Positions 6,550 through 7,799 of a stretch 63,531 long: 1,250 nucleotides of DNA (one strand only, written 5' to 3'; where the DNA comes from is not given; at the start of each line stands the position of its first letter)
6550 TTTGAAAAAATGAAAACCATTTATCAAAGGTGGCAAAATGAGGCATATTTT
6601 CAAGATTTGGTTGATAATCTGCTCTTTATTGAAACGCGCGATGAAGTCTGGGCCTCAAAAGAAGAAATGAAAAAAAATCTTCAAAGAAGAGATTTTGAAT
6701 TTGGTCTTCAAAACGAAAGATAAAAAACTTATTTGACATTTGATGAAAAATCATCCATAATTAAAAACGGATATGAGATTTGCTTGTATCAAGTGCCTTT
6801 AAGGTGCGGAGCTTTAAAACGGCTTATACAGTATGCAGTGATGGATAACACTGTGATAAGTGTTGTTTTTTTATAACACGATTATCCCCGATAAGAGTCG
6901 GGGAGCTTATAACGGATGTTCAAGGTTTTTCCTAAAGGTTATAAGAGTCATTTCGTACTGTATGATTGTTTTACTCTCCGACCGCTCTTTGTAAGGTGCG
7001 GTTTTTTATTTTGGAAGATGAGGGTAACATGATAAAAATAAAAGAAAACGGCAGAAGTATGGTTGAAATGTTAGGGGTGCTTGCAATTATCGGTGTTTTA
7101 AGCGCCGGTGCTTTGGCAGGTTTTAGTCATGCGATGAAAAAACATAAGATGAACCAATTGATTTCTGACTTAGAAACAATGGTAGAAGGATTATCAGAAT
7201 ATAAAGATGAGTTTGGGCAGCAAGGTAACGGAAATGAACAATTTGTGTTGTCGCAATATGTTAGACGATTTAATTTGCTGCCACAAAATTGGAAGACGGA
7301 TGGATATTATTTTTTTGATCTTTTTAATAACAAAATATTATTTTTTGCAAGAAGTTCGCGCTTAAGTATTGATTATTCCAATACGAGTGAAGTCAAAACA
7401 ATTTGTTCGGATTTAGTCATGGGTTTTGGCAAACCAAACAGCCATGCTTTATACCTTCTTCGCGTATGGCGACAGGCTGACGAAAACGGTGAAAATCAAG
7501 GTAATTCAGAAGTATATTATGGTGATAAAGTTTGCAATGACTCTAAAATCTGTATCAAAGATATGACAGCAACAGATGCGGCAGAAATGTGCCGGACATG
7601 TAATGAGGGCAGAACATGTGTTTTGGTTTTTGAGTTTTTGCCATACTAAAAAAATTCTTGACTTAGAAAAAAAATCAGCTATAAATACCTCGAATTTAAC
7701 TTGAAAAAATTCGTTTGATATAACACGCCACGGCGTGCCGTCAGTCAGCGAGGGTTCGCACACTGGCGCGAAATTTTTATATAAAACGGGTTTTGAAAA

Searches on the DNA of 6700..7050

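Call 63: search_rna_families(source=window, start=6700, end=7050, threshold=evalue, max_evalue=10)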
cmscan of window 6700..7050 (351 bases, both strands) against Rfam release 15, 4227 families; matches with E-value up to 10: 4.
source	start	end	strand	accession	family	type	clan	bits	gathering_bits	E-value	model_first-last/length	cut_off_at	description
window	6718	6782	+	RF02068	STnc480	Gene; sRNA;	-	18.4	72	3.7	1-72/72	no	Enterobacterial sRNA STnc480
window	6700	6720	+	RF01111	SBWMV2_UPD-PKk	Cis-reg;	-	15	35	3.2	1-21/21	no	Pseudoknot of upstream pseudoknot domain (UPD) of the 3'UTR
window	6922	7007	+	RF02573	LLnc147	Gene; sRNA;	-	15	127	4.1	1-102/102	no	Lactococcus lactis non-coding RNA 147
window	6742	6755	+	RF04336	Plastid-petD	Intron;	-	14.2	65.5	3.1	19-32/47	no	Plastid-petD group II-D5 intron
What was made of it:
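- On Any Rfam 15 family: Region C: nothing (call 63).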

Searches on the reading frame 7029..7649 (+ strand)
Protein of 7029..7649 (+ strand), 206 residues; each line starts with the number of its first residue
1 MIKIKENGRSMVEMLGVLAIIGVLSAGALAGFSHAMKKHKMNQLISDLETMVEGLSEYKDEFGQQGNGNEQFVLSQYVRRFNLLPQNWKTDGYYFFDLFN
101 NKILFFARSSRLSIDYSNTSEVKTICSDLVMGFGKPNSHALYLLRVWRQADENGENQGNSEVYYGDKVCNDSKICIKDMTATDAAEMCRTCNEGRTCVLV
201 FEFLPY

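Call 15: search_protein_families(library=pfam, proteins=[window:7029-7649:+], max_evalue=0.01)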
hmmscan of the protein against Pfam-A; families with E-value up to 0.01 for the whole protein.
window:7029-7649:+ (206 aa): 2 families
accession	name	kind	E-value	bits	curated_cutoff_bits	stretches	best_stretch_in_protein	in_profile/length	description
PF07963.17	N_methyl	-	0.005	16.8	21.2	1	10-29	8-27/27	Prokaryotic N-terminal methylation motif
PF06782.17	UPF0236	-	0.0085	15.4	24.3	0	34-93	308-375/400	Uncharacterised protein family (UPF0236)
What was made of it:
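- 7029..7649 (+): Gene downstream of copy C: pilin-like protein (N-terminal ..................). Weak Pfam N_methyl hit (call 15).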
